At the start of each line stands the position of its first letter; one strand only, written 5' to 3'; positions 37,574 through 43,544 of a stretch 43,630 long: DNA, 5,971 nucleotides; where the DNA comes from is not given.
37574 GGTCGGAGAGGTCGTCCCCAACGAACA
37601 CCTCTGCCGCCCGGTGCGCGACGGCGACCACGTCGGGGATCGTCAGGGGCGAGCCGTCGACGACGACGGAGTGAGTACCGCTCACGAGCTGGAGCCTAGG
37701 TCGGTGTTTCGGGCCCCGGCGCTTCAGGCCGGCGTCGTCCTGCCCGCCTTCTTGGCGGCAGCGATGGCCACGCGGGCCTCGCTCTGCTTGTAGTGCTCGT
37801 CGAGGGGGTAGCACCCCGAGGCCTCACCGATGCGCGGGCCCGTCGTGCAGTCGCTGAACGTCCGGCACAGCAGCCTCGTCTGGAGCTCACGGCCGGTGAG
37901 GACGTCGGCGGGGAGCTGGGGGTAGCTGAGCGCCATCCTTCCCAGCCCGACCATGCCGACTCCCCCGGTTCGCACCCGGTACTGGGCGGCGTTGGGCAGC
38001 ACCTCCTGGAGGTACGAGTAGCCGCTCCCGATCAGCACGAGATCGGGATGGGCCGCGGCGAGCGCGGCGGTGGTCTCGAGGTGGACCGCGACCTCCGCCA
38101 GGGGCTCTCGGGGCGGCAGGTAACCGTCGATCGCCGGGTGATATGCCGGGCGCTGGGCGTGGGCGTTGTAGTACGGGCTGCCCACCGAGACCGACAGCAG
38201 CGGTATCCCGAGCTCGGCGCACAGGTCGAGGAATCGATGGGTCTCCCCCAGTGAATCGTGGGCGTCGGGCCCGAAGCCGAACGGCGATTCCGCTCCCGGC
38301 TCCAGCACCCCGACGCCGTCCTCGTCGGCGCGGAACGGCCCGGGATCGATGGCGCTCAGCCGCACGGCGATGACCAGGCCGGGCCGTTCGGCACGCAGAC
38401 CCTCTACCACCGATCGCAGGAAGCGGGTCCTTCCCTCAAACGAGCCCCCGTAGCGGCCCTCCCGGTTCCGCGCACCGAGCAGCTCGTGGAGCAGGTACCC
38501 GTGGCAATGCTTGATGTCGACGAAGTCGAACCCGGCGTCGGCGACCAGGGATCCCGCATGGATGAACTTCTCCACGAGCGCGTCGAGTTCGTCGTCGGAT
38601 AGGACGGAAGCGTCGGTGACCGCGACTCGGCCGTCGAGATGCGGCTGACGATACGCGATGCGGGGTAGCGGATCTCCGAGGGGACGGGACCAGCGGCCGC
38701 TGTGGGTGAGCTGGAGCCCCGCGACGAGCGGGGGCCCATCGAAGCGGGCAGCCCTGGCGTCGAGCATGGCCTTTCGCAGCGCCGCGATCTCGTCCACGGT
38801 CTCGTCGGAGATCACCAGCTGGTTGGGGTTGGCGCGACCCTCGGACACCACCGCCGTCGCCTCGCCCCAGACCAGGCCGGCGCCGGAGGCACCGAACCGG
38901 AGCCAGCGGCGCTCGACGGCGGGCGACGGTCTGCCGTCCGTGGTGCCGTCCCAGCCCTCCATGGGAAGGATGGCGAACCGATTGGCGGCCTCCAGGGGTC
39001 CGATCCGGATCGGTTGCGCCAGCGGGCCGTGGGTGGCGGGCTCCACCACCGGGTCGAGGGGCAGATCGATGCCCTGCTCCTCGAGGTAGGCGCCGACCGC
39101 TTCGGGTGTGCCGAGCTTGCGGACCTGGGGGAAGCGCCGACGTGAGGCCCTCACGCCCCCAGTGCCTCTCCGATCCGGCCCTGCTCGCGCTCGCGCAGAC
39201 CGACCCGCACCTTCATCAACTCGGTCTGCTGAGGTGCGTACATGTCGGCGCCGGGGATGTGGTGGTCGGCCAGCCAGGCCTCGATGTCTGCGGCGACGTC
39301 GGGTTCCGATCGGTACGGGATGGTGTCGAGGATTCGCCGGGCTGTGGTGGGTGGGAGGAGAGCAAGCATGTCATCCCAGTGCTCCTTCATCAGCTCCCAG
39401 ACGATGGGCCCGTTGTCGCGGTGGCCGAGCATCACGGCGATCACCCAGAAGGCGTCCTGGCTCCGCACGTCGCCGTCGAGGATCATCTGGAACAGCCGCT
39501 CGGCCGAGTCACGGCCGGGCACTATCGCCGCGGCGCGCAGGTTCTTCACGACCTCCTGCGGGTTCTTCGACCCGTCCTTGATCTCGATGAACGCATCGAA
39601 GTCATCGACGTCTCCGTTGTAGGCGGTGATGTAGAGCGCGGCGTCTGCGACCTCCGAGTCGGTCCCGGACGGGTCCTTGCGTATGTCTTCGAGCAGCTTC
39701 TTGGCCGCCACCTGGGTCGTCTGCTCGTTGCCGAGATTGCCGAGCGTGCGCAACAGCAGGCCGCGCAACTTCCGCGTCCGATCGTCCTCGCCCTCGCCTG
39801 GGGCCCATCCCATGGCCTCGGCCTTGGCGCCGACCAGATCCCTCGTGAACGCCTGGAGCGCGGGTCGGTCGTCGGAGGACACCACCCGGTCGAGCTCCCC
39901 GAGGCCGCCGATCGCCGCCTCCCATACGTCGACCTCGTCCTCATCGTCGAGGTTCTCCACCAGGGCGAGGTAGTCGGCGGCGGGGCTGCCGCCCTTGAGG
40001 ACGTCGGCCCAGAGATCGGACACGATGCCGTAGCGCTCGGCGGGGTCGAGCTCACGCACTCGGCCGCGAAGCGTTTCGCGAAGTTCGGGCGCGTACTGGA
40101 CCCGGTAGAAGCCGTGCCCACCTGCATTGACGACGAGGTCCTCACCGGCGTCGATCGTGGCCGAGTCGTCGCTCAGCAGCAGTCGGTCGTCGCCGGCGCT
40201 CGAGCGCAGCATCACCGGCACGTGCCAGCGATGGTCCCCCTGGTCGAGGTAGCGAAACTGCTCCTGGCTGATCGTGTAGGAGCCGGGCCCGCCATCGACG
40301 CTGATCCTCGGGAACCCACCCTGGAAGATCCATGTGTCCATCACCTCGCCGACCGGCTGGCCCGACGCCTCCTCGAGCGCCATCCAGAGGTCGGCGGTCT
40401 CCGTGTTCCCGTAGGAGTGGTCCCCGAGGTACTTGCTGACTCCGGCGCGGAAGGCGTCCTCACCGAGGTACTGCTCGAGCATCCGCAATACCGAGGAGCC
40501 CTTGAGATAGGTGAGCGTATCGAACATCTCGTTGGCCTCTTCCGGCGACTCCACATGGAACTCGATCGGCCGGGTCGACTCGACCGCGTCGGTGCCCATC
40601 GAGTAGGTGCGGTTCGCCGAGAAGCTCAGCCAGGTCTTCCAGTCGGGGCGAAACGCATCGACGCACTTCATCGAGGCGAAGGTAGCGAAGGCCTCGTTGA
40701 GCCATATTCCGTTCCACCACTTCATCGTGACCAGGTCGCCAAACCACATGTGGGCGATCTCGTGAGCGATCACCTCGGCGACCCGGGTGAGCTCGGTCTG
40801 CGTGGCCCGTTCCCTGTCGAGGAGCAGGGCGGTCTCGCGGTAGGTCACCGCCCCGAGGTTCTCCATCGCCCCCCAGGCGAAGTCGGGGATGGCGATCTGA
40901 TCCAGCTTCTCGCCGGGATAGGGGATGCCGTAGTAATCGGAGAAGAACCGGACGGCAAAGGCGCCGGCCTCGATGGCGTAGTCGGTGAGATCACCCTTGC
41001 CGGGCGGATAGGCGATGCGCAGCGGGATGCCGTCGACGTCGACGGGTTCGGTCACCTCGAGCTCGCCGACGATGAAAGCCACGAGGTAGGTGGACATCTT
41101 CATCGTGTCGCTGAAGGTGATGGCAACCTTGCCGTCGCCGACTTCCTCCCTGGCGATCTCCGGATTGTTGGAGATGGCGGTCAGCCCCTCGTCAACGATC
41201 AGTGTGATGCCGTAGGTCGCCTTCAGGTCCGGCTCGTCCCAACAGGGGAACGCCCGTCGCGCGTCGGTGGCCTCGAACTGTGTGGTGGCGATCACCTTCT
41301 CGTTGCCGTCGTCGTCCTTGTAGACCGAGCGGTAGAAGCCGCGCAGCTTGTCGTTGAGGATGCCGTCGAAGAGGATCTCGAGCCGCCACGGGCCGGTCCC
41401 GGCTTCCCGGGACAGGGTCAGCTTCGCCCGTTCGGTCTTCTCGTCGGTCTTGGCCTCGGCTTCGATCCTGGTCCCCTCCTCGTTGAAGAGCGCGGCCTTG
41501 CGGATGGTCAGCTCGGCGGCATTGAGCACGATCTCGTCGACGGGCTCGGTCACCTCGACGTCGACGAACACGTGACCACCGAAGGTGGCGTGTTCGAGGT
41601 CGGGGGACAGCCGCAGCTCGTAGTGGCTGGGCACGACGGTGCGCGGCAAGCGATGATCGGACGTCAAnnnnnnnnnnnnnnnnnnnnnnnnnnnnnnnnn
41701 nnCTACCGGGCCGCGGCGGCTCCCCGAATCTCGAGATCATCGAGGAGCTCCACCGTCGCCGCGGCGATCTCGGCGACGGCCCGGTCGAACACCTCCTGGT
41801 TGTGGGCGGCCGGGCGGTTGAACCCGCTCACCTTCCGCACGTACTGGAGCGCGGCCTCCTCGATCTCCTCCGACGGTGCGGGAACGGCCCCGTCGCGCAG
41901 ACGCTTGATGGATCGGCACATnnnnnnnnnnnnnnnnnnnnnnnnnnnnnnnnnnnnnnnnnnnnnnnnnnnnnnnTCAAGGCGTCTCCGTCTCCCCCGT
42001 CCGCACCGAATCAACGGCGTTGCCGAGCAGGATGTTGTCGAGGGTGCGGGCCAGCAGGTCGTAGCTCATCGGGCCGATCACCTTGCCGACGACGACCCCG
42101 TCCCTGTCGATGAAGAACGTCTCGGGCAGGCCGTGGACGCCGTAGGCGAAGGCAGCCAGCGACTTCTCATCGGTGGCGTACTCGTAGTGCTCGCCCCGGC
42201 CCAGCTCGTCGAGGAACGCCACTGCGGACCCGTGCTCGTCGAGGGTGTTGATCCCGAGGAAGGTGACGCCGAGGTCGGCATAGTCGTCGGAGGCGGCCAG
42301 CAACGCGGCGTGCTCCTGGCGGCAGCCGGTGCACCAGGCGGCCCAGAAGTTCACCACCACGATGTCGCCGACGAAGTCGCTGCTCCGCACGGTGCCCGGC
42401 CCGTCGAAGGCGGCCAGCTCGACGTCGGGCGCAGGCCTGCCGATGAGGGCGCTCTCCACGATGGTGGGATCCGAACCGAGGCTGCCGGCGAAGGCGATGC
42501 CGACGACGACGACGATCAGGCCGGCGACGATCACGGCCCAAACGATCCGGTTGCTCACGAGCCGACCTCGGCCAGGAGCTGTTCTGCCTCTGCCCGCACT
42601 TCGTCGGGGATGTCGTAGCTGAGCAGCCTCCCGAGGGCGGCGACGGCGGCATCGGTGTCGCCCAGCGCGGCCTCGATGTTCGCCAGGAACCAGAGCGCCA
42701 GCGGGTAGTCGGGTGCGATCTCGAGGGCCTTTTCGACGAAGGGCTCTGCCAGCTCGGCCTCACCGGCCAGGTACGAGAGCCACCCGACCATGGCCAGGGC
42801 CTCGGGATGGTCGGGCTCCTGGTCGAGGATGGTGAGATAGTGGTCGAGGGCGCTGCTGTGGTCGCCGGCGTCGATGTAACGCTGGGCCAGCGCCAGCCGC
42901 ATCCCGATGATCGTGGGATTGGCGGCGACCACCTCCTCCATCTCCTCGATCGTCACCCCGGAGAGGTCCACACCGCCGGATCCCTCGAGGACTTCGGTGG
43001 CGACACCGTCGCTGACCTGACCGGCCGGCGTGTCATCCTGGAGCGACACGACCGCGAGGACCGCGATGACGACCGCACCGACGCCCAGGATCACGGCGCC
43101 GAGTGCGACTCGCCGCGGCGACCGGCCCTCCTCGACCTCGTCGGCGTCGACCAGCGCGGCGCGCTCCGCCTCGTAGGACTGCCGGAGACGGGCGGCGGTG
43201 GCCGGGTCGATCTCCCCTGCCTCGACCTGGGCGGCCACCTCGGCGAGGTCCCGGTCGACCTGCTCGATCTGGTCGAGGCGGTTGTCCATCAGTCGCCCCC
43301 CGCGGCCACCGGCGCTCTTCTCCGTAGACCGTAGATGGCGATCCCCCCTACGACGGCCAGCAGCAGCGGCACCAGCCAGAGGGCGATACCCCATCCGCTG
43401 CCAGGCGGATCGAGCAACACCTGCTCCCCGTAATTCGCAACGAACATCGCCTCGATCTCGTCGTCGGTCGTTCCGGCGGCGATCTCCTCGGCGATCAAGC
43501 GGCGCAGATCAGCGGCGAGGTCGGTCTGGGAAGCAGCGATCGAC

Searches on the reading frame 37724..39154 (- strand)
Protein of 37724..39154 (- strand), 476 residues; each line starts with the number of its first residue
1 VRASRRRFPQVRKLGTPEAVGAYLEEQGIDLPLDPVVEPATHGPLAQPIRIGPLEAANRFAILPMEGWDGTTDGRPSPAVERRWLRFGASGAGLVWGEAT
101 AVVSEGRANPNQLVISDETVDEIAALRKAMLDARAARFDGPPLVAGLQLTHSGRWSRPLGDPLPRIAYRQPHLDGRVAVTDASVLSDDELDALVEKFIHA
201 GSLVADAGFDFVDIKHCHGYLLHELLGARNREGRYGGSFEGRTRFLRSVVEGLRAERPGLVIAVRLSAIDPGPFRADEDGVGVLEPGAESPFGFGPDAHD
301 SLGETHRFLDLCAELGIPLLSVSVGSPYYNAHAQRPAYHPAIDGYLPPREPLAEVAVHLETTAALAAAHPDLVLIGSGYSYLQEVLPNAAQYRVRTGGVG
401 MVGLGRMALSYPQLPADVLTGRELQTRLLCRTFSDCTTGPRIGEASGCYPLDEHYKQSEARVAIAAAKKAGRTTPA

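Call 26: search_protein_families(library=pfam, proteins=[window:37724-39154:-])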
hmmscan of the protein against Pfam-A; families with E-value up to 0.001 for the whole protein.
window:37724-39154:- (476 aa): 1 family
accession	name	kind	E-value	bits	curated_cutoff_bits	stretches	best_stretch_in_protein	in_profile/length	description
PF00724.26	Oxidored_FMN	-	1.5e-21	77.5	27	1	45-270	2-229/342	NADH:flavin oxidoreductase / NADH oxidase family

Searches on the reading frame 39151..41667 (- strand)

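Call 8: search_protein_families(library=pfam, proteins=[window:39151-41667:-])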
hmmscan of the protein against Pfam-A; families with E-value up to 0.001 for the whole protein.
window:39151-41667:- (838 aa): 3 families
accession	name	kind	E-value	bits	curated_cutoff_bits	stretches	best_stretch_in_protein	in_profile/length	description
PF01433.26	Peptidase_M1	-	1e-77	261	27.7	1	230-446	1-218/218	Peptidase family M1 domain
PF11838.14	ERAP1_C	-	7.7e-58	196.8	38.2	1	512-816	3-314/318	ERAP1-like C-terminal domain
PF17900.6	Peptidase_M1_N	-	2e-53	181.7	25.8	1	12-195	1-186/186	Peptidase M1 N-terminal domain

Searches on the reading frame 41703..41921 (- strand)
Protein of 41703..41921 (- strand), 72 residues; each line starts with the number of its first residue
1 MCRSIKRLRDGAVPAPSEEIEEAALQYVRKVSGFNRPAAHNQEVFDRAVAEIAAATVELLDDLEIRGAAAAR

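Call 82: search_protein_families(library=pfam, proteins=[window:41703-41921:-], max_evalue=0.01)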
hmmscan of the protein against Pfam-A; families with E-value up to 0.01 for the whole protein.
window:41703-41921:- (72 aa): 1 family
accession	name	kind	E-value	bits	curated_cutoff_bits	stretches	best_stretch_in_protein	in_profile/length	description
PF10041.14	DUF2277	-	6.2e-27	94.2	25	1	1-71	1-71/78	Uncharacterized conserved protein (DUF2277)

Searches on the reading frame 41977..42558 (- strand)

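Call 8: search_protein_families(library=pfam, proteins=[window:41977-42558:-])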
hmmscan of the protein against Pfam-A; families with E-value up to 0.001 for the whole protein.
window:41977-42558:- (193 aa): 5 families
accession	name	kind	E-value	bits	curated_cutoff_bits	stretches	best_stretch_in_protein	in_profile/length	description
PF00578.27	AhpC-TSA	-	1.7e-22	80.1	26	1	39-157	1-122/124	AhpC/TSA family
PF08534.16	Redoxin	-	8.9e-19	68.2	26.6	1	40-165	3-137/148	Redoxin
PF00085.26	Thioredoxin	-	8.3e-08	32.6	23.5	1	65-108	19-61/103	Thioredoxin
PF13905.12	Thioredoxin_8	-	1.3e-06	29.1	27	1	64-155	1-93/94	Thioredoxin-like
PF13098.12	Thioredoxin_2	-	1.3e-05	25.9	27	1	65-169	6-100/104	Thioredoxin-like domain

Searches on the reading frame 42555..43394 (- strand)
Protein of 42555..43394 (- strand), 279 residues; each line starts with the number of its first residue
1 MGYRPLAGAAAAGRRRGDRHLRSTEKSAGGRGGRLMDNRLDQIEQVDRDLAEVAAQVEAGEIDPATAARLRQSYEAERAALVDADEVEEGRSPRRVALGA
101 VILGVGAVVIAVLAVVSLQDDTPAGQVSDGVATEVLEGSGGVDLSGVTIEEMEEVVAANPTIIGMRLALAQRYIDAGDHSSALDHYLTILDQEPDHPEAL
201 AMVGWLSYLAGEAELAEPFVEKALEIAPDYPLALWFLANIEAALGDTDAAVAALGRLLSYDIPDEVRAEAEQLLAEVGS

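Call 8: search_protein_families(library=pfam, proteins=[window:42555-43394:-])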
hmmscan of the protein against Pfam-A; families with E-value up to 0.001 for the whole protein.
window:42555-43394:- (279 aa): 10 families
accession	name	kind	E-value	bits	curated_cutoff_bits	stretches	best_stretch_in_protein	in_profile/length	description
PF14559.12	TPR_19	-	7.3e-11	42.7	25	2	210-261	4-55/68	Tetratricopeptide repeat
PF07719.23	TPR_2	-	3.8e-10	39.5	27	0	197-230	1-34/34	Tetratricopeptide repeat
PF13432.12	TPR_16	-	1.2e-08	35.7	32.7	1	167-231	1-65/65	Tetratricopeptide repeat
PF13428.12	TPR_14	-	2.2e-07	31.3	23.5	1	166-202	4-40/44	Tetratricopeptide repeat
PF13181.12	TPR_8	-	1.8e-06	28.1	25.7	0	198-230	2-34/34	Tetratricopeptide repeat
PF13424.12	TPR_12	-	1.4e-05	25.6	30.1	0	168-228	8-76/77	Tetratricopeptide repeat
PF14561.12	TPR_20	-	0.00015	22.5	25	1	148-195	7-54/90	Tetratricopeptide repeat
PF13414.12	TPR_11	-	0.00015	21.8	26.8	0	171-200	2-31/42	TPR repeat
PF00515.34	TPR_1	-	0.00021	21.4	27.8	0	199-230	3-34/34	Tetratricopeptide repeat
PF13431.12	TPR_17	-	0.00026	21.5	24.4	0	185-216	1-32/34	Tetratricopeptide repeat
